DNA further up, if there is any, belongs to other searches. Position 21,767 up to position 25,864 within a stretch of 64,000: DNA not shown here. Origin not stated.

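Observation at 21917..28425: cheY-cheZ co-transcribed with two MotB-like genes and a 1265-aa AMIN/TPR periplasmic protein, with no MotA partner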

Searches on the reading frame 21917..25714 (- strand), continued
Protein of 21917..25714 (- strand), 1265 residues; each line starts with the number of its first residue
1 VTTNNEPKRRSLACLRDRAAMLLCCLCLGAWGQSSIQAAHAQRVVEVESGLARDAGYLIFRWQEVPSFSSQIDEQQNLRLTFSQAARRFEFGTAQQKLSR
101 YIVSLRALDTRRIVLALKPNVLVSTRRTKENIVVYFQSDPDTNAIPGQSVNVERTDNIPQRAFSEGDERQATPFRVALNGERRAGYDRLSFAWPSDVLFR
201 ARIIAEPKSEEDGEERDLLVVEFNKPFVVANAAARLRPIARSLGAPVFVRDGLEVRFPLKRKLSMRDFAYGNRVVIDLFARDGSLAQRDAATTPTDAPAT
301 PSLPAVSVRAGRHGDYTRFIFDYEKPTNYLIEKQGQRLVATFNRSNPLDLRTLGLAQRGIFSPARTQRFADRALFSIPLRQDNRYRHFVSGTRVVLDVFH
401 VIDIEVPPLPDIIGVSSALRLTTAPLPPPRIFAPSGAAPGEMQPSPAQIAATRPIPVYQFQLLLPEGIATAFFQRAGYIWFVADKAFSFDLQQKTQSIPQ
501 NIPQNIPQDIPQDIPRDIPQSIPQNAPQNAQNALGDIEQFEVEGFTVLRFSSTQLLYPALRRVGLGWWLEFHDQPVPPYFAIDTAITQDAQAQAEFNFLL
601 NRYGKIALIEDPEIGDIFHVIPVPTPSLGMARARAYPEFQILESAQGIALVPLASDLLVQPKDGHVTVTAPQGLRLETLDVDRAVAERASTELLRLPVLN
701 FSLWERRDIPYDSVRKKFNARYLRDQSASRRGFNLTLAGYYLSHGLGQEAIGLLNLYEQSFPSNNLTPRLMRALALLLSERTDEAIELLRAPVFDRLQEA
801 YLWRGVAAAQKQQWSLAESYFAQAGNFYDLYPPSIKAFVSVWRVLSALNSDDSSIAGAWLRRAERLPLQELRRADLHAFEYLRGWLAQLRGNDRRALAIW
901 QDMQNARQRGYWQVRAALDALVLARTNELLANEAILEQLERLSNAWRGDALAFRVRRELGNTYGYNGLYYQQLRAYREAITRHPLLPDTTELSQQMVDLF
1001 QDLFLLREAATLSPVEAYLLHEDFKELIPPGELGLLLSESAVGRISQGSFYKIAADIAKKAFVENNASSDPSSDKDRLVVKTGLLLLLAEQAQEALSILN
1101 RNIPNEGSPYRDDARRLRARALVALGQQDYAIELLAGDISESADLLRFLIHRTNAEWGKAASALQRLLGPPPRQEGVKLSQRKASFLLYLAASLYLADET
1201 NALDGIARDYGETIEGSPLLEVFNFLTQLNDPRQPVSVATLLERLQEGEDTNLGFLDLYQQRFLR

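Call 78: find_encoding_contigs(protein=P0189, flank=10000, max_places=1)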
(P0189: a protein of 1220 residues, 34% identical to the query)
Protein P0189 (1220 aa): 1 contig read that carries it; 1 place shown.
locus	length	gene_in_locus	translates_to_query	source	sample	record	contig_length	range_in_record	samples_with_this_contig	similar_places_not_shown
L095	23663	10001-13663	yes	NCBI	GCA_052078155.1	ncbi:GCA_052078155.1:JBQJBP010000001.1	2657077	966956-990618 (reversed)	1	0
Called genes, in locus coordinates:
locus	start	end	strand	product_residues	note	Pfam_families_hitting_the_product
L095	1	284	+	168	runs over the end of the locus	PF04290:DctQ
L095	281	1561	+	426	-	PF06808:DctM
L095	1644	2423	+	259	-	PF00378:ECH_1, PF16113:ECH_2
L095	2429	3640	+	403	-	PF02515:CoA_transf_3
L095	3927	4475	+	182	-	PF03748:FliL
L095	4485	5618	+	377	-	PF02154:FliM, PF01052:FliMN_C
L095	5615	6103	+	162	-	PF20072:DUF6468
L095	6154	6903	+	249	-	-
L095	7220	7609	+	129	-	PF00072:Response_reg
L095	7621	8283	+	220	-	PF04344:CheZ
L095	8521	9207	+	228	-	-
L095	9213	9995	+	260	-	PF13677:MotB_plug, PF00691:OmpA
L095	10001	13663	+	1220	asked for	PF24837:AMIN-like (faint), PF21545:T7SS_EccA1_N (weak)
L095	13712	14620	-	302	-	PF01136:Peptidase_U32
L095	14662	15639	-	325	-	PF01136:Peptidase_U32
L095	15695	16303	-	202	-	PF02036:SCP2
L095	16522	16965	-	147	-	-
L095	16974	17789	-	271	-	PF00813:FliP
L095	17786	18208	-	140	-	PF04347:FliO (weak)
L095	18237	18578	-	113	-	PF05400:FliT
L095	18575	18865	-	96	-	PF01312:Bac_export_2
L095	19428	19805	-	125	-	PF02599:CsrA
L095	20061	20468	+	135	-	PF00460:Flg_bb_rod (weak)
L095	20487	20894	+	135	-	PF06429:Flg_bbr_C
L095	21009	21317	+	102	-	PF02049:FliE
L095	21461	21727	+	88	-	PF01313:Bac_export_3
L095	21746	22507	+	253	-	PF01311:Bac_export_1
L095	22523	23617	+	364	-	PF01312:Bac_export_2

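Call 79: find_encoding_contigs(protein=P0225, flank=10000, max_places=1)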
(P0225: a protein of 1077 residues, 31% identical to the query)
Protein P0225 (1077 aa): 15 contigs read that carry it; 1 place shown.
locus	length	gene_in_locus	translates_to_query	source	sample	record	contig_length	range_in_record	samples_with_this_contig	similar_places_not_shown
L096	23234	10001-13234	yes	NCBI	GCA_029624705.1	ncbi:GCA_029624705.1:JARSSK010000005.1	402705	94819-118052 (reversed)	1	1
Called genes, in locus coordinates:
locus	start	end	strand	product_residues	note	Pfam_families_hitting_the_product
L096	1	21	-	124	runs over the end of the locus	-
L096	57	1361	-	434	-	PF22692:LlgE_F_G_D1, PF07559:FlgE_D2, PF06429:Flg_bbr_C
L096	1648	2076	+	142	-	PF10768:FliX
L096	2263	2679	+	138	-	PF21157:DksA_N, PF01258:zf-dskA_traR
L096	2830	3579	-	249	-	PF02107:FlgH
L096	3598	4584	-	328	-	PF08666:SAF (weak), PF13144:ChapFlgA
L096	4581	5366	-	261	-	PF00460:Flg_bb_rod, PF22692:LlgE_F_G_D1, PF06429:Flg_bbr_C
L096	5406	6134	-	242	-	PF00460:Flg_bb_rod, PF22692:LlgE_F_G_D1, PF06429:Flg_bbr_C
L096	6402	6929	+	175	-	PF03748:FliL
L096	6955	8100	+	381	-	PF02154:FliM, PF01052:FliMN_C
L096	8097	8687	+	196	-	PF20072:DUF6468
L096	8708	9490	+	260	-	PF03448:MgtE_N (weak)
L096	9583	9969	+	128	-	PF00072:Response_reg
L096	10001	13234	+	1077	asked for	-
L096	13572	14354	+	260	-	PF13191:AAA_16 (weak), PF00005:ABC_tran, PF13304:AAA_21 (faint)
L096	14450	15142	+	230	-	PF00528:BPD_transp_1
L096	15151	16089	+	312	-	PF13379:NMT1_2 (weak), PF09084:NMT1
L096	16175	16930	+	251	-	PF05050:Methyltransf_21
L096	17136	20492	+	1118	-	PF05359:DUF748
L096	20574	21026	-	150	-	PF13279:4HBT_2, PF03061:4HBT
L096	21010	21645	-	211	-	PF00440:TetR_N (weak)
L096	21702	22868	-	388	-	PF02595:Gly_kinase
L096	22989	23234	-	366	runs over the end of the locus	PF01594:AI-2E_transport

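Call 85: find_homologous_proteins(query=A8, max_evalue=1e-30)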
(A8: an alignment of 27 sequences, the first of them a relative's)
Query A8 (27 sequences) (1151 aa, profile of the alignment): 2933 proteins with E <= 1e-30 among 8000 candidates; the best 120 are listed.
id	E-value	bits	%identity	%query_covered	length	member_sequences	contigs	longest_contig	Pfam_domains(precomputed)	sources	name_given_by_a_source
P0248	0.0e+0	1427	49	98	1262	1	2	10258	PF14559.13,PF07719.24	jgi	jgi:tetratricopeptide (TPR) repeat protein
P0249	0.0e+0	1423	53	68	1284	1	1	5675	-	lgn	-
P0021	0.0e+0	1422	46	97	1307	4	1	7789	-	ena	-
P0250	0.0e+0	1420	52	69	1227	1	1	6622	-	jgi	jgi:hypothetical protein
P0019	0.0e+0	1419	48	97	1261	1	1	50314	-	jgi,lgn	jgi:tetratricopeptide (TPR) repeat protein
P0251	0.0e+0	1416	51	23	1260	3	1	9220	PF07719.24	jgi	jgi:tetratricopeptide (TPR) repeat protein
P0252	0.0e+0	1410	53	20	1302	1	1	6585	PF14559.13,PF07719.24,PF13174.13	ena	-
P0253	0.0e+0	1408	49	97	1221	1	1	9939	-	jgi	jgi:tetratricopeptide (TPR) repeat protein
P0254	0.0e+0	1402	44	97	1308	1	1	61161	-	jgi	jgi:tetratricopeptide (TPR) repeat protein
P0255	0.0e+0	1400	49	97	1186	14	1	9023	-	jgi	jgi:tetratricopeptide (TPR) repeat protein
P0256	0.0e+0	1399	52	67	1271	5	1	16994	-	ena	-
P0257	0.0e+0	1395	53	67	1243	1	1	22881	PF07719.24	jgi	jgi:hypothetical protein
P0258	0.0e+0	1393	51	70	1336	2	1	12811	PF14559.13,PF07719.24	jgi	jgi:tetratricopeptide (TPR) repeat protein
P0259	0.0e+0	1392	50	96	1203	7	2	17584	-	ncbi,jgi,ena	ncbi:MAG: tetratricopeptide repeat protein [Xanthobacteraceae bacterium]|jgi:hypothetical protein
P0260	0.0e+0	1391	49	67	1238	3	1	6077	-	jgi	jgi:hypothetical protein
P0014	0.0e+0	1391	100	100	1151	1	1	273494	PF07719.24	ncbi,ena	-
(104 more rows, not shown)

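Call 88: search_protein_families(library=ncbifam, proteins=[L092:6620-7342:+, L092:5862-6458:+, L004:8976-9743:+], max_evalue=0.01)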
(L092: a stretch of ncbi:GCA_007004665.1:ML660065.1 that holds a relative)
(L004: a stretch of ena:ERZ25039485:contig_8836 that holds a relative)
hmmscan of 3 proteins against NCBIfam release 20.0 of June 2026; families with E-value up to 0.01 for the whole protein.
L092:6620-7342:+ (240 aa): 2 families
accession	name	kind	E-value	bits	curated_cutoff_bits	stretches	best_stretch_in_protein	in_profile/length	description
NF047368.1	collar_FlbB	equivalog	2.4e-08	34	110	1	99-224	52-185/193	periplasmic-type flagellar collar protein FlbB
NF041512.1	PA2817_fam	subfamily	0.0061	16.8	70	1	104-134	93-123/136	PA2817 family protein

L092:5862-6458:+ (198 aa): 0 families

L004:8976-9743:+ (255 aa): 1 family
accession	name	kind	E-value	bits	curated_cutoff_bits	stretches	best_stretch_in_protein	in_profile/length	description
NF047368.1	collar_FlbB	equivalog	3.1e-06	27.1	110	1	108-188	66-145/193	periplasmic-type flagellar collar protein FlbB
